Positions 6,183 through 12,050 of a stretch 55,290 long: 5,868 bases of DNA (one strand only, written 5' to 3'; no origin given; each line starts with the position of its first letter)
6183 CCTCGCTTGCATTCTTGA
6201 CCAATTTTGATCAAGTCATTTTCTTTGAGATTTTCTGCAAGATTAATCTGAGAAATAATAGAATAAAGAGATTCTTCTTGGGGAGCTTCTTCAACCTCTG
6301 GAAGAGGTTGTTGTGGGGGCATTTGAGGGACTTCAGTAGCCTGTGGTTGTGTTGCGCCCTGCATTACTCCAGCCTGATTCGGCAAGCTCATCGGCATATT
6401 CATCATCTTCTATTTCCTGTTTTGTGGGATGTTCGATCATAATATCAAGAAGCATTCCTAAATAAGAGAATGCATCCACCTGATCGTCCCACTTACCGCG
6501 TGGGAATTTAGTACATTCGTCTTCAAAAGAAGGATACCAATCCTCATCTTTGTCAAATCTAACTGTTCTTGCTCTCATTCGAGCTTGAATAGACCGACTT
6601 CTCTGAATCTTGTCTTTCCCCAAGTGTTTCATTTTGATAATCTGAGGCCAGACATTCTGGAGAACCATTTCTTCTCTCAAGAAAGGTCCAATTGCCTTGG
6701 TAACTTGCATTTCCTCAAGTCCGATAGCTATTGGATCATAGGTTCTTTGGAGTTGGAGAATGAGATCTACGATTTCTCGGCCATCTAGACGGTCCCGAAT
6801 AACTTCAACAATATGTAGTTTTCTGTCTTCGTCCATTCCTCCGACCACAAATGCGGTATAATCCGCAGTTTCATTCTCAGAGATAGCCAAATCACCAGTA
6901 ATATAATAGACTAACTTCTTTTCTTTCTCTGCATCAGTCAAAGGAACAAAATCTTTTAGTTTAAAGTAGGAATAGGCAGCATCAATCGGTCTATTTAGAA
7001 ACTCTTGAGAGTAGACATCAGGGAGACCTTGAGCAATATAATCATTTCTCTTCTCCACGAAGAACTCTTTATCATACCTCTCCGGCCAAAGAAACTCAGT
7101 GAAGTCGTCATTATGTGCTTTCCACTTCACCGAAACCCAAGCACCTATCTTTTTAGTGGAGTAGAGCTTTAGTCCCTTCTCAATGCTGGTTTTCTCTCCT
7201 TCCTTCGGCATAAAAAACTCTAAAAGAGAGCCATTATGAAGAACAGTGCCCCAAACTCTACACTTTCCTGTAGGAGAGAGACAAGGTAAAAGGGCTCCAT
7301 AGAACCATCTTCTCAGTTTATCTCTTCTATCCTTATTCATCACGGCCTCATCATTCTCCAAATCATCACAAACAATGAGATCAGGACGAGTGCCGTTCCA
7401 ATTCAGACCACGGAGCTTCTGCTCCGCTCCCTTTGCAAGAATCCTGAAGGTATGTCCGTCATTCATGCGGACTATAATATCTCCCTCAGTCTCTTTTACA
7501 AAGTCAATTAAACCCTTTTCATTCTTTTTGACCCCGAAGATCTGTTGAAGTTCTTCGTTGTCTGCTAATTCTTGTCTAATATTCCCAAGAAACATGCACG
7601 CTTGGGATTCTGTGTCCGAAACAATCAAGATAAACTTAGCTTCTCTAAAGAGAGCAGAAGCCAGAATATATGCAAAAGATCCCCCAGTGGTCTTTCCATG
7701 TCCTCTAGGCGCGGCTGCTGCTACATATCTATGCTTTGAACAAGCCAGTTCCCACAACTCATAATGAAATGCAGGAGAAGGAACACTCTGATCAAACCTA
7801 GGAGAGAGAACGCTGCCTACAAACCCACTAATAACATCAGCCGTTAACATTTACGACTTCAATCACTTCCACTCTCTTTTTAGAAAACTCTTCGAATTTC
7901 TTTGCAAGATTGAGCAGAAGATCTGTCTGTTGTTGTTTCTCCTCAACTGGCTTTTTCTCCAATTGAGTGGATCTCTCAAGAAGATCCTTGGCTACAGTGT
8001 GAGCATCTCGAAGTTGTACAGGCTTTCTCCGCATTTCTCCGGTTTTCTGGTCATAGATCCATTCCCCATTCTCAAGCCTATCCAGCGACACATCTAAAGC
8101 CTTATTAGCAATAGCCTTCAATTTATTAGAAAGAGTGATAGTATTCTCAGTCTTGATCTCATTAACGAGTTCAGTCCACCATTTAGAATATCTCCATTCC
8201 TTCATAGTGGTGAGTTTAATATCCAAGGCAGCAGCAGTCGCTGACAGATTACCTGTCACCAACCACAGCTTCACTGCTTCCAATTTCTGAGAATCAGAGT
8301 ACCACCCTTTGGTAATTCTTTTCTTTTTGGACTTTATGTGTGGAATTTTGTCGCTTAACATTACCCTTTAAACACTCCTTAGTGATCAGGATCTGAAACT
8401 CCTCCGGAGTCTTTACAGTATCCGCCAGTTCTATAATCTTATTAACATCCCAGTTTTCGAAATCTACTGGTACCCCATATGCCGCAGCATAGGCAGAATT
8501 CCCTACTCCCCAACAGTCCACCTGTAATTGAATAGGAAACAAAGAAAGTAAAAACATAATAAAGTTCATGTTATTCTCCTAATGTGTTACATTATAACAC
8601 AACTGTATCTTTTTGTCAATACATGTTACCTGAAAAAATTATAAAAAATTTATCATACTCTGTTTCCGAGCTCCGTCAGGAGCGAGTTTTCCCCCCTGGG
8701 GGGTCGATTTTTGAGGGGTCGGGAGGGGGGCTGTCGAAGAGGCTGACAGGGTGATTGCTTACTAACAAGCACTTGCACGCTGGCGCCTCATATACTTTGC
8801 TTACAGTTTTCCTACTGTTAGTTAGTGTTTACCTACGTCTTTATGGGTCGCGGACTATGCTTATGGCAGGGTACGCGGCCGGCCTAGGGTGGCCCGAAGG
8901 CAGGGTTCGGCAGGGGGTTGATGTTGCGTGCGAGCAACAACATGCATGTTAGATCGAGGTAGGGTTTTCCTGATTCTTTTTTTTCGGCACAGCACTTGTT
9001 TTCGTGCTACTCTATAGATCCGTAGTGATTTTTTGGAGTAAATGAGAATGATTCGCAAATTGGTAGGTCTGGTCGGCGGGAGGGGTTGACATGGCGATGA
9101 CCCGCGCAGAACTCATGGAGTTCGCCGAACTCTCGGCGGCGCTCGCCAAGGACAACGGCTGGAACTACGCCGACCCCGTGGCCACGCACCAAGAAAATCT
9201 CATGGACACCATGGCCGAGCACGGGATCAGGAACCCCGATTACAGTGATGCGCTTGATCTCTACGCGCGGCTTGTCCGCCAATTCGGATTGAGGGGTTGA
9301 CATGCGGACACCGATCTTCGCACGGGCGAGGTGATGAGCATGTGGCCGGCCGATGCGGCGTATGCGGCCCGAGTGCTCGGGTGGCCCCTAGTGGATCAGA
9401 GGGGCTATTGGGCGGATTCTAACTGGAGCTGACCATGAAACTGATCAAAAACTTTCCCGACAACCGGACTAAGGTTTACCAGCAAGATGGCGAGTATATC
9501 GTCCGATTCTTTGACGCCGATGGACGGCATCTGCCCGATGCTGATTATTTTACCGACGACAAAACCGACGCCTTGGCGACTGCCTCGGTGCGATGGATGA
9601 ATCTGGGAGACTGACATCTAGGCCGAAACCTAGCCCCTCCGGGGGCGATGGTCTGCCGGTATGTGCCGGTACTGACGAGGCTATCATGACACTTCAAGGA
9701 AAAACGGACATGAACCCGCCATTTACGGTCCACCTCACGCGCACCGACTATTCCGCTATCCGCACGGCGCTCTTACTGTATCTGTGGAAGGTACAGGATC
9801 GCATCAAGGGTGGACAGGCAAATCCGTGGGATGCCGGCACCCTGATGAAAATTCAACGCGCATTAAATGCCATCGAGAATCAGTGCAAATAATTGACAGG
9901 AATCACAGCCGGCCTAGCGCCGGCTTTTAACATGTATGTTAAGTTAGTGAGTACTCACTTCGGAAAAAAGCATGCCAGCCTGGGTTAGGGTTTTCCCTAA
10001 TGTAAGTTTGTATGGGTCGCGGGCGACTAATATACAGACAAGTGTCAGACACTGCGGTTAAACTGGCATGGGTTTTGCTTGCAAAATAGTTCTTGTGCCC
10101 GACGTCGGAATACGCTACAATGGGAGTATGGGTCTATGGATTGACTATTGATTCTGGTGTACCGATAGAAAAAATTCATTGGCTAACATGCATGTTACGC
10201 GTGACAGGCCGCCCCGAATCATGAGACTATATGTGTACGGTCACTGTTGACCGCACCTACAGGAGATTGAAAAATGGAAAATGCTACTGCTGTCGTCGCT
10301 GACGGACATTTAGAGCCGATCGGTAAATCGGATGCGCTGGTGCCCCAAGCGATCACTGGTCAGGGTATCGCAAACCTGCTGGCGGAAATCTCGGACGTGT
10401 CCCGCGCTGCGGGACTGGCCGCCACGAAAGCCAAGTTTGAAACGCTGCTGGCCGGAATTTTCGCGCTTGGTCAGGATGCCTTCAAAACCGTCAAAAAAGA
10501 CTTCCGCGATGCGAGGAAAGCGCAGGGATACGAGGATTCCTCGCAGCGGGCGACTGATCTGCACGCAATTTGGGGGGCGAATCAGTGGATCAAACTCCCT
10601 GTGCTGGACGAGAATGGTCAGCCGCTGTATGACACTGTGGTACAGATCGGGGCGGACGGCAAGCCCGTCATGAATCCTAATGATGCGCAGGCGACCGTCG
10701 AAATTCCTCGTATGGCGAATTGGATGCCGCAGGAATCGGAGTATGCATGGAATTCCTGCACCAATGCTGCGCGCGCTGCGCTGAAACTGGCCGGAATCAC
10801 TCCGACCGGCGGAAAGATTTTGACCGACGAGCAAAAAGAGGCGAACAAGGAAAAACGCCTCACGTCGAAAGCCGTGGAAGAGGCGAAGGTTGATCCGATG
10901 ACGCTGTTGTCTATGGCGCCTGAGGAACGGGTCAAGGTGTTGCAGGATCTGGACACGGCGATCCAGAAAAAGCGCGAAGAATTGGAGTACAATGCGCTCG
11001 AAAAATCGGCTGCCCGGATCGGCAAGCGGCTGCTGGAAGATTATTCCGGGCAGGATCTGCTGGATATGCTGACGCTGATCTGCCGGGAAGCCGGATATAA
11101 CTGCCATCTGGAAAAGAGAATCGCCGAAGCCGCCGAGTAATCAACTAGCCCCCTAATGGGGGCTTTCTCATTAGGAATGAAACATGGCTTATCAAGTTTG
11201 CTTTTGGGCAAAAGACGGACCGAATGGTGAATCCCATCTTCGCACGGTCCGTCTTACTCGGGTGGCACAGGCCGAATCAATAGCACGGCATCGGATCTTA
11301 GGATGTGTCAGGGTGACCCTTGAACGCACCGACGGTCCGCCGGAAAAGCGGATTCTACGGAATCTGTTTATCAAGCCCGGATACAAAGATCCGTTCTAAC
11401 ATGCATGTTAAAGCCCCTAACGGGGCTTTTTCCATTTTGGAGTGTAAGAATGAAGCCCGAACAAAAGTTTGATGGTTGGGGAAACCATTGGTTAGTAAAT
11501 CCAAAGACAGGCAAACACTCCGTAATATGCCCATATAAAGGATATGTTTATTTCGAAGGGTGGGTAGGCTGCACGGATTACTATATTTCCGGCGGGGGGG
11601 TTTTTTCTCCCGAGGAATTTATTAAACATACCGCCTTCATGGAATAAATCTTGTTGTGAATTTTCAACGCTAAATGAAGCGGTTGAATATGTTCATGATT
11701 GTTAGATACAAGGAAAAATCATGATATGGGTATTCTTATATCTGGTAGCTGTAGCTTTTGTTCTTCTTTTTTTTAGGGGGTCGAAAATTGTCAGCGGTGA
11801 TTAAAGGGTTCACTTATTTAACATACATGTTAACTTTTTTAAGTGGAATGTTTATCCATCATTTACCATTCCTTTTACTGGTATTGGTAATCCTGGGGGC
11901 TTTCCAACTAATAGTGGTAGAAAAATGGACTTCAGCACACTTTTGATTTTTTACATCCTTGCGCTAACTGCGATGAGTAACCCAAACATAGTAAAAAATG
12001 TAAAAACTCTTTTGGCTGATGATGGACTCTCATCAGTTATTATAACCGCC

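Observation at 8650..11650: Abrupt GC-rich island of about 3 kb at the very start of the rightward (early) arm of an otherwise AT-rich phage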

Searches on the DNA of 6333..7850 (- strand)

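Call 77: search_rna_families(sources=[L032, L036, L068, L076, L081, L082, L075], threshold=gathering)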
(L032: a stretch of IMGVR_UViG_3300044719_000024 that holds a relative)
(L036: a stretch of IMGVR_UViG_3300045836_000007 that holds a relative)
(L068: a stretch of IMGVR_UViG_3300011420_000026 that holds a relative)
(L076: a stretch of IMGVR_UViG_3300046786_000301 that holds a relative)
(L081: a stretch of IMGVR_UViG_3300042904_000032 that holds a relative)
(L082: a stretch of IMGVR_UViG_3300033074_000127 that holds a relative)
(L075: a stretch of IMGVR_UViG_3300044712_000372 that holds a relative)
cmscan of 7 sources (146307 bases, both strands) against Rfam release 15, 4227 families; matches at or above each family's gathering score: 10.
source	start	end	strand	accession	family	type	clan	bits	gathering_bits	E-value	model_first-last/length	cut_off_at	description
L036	3836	3908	-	RF00005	tRNA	Gene; tRNA;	CL00001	76.2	29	1.4e-14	1-71/71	no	tRNA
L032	3745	3817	-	RF00005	tRNA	Gene; tRNA;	CL00001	73.2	29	9.6e-14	1-71/71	no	tRNA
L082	4758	4831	-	RF00005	tRNA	Gene; tRNA;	CL00001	65.5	29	1.3e-11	1-71/71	no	tRNA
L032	3823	3895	-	RF00005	tRNA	Gene; tRNA;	CL00001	60.9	29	2.3e-10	1-71/71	no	tRNA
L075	5257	5327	+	RF00005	tRNA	Gene; tRNA;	CL00001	60.5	29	2.9e-10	1-71/71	no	tRNA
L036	8348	8419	+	RF00005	tRNA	Gene; tRNA;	CL00001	54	29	1.8e-08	1-71/71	no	tRNA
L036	3913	3996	-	RF00005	tRNA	Gene; tRNA;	CL00001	52.7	29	4.3e-08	1-71/71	no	tRNA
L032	8412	8483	+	RF00005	tRNA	Gene; tRNA;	CL00001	52.5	29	4.6e-08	1-71/71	no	tRNA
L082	17235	17416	+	RF00028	Intron_gpI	Intron;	-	50.2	50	2e-09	1-253/253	no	Group I catalytic intron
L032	3903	3984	-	RF00005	tRNA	Gene; tRNA;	CL00001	48.6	29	5.4e-07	1-71/71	no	tRNA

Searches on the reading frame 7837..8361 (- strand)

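Call 12: search_protein_families(library=phrogs, proteins=[window:7837-8361:-], max_evalue=0.1)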
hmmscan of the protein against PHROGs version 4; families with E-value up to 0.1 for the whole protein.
window:7837-8361:- (174 aa): 3 families
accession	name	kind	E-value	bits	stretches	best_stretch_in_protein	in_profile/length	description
phrog_33289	-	unknown function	0.037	15.6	1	81-143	14-77/84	-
phrog_1401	-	unknown function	0.039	14.9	1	88-168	51-129/140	-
phrog_34538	-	unknown function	0.088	13.7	0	116-170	29-83/167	-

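Call 13: search_protein_families(library=pfam, proteins=[window:7837-8361:-], max_evalue=0.1)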
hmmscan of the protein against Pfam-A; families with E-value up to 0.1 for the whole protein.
window:7837-8361:- (174 aa): 1 family
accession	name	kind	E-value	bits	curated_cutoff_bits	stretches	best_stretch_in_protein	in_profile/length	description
PF04837.17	MbeB_N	-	0.023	15.4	22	1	149-168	4-23/52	MbeB-like, N-term conserved region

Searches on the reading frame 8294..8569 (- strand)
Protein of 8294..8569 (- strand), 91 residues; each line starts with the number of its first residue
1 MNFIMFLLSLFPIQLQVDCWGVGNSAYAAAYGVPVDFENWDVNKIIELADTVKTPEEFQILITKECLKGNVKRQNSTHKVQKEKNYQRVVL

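Call 12: search_protein_families(library=phrogs, proteins=[window:8294-8569:-], max_evalue=0.1)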
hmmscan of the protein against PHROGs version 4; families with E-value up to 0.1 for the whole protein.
window:8294-8569:- (91 aa): 1 family
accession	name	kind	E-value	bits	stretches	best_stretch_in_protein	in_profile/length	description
phrog_4338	-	unknown function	0.019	15.5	1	27-79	121-173/180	-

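Call 13: search_protein_families(library=pfam, proteins=[window:8294-8569:-], max_evalue=0.1)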
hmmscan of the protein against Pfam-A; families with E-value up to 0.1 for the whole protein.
window:8294-8569:- (91 aa): 1 family
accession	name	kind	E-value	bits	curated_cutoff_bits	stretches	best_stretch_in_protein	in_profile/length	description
PF21693.2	SWT1_3rd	-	0.085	13.4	27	0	28-83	18-73/117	Transcriptional protein SWT1, C-terminal domain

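Call 21: find_encoding_contigs(protein=window:8294-8569:-, flank=10000, max_places=10)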
Protein window:8294-8569:- (91 aa): 1 contig read that carries it; 1 place shown.
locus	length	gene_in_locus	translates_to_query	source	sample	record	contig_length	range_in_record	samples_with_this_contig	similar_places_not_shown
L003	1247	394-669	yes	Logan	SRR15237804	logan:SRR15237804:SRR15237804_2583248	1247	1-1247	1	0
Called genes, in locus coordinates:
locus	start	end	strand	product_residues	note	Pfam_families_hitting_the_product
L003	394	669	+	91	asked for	-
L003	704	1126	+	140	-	-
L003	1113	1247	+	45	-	?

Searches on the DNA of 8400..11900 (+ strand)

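Call 4: search_dna_similar(query=window:8400-11900:+, collection=phages, mode=near, max_rows=30)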
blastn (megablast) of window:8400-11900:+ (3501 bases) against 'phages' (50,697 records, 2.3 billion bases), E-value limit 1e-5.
No match.

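Call 38: search_rna_families(source=window, start=8500, end=11900, threshold=evalue, max_evalue=5)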
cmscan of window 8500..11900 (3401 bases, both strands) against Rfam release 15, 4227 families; matches with E-value up to 5: 3.
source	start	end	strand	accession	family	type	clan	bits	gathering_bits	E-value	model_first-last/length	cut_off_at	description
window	9621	9689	+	RF02276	Hammerhead_II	Gene; ribozyme;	CL00010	23.1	37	0.17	1-66/66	no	Hammerhead ribozyme (type II)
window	11406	11442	+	RF01334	CRISPR-DR21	Gene; CRISPR;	-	20.2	48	4.5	1-37/37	no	CRISPR RNA direct repeat element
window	10725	10763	+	RF00838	mir-252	Gene; miRNA;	CL00135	19.8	45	2.1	20-58/77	no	mir-252 microRNA precursor family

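Call 75: search_rna_families(source=window, start=9560, end=9760, threshold=evalue, max_evalue=10, show_alignments=2)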
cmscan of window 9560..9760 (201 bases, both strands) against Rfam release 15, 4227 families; matches with E-value up to 10: 3.
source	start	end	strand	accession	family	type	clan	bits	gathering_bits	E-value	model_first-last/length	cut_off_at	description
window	9621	9689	+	RF02276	Hammerhead_II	Gene; ribozyme;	CL00010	23.1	37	0.0099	1-66/66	no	Hammerhead ribozyme (type II)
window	9562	9580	+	RF01716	PhotoRC-I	Cis-reg;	-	11.9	45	0.94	26-44/44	no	PhotoRC-I RNA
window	9620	9646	+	RF01716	PhotoRC-I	Cis-reg;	-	11.5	45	1.2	1-44/44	no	PhotoRC-I RNA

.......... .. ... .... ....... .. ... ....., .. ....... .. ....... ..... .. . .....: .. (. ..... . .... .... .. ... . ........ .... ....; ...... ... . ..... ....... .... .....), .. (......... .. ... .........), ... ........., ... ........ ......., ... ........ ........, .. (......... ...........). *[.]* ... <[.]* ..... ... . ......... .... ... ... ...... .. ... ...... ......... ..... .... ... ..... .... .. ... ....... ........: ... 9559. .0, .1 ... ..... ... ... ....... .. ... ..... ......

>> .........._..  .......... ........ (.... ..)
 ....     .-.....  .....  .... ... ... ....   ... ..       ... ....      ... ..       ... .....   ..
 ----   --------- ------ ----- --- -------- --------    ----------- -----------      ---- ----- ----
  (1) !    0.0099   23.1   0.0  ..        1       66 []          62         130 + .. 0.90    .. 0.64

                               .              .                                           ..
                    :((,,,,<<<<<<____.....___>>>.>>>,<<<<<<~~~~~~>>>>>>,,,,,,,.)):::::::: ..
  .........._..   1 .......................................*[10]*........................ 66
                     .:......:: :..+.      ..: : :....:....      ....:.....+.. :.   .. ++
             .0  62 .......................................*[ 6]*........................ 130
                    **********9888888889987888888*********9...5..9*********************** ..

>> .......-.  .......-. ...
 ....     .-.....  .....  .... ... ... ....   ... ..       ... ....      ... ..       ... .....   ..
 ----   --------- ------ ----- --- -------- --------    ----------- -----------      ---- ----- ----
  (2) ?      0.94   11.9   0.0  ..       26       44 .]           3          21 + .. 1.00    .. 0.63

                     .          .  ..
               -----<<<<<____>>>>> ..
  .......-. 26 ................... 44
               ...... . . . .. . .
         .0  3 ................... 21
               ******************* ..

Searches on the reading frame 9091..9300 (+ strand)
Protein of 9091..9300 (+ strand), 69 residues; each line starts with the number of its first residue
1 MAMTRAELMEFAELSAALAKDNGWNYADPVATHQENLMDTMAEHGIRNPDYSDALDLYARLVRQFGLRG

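Call 12: search_protein_families(library=phrogs, proteins=[window:9091-9300:+], max_evalue=0.1)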
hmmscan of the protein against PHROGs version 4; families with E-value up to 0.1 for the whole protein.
window:9091-9300:+ (69 aa): 0 families

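Call 13: search_protein_families(library=pfam, proteins=[window:9091-9300:+], max_evalue=0.1)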
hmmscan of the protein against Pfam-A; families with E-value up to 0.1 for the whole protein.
window:9091-9300:+ (69 aa): 1 family
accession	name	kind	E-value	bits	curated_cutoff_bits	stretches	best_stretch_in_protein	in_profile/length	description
PF19277.4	GPAT_C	-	0.071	12.8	25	0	2-44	105-147/344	Glycerol-3-phosphate acyltransferase C-terminal region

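Call 88: find_homologous_proteins(query=window:9091-9300:+, max_evalue=0.01)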
Query window:9091-9300:+ (69 aa): 1 proteins with E <= 0.01 among 1 candidates.
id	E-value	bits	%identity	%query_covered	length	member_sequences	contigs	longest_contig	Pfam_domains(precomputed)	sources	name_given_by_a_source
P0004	9.0e-39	147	100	100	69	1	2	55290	-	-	-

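Call 97: search_protein_families(library=padloc, proteins=[window:9091-9300:+], max_evalue=0.1)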
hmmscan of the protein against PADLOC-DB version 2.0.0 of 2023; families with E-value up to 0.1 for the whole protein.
window:9091-9300:+ (69 aa): 0 families
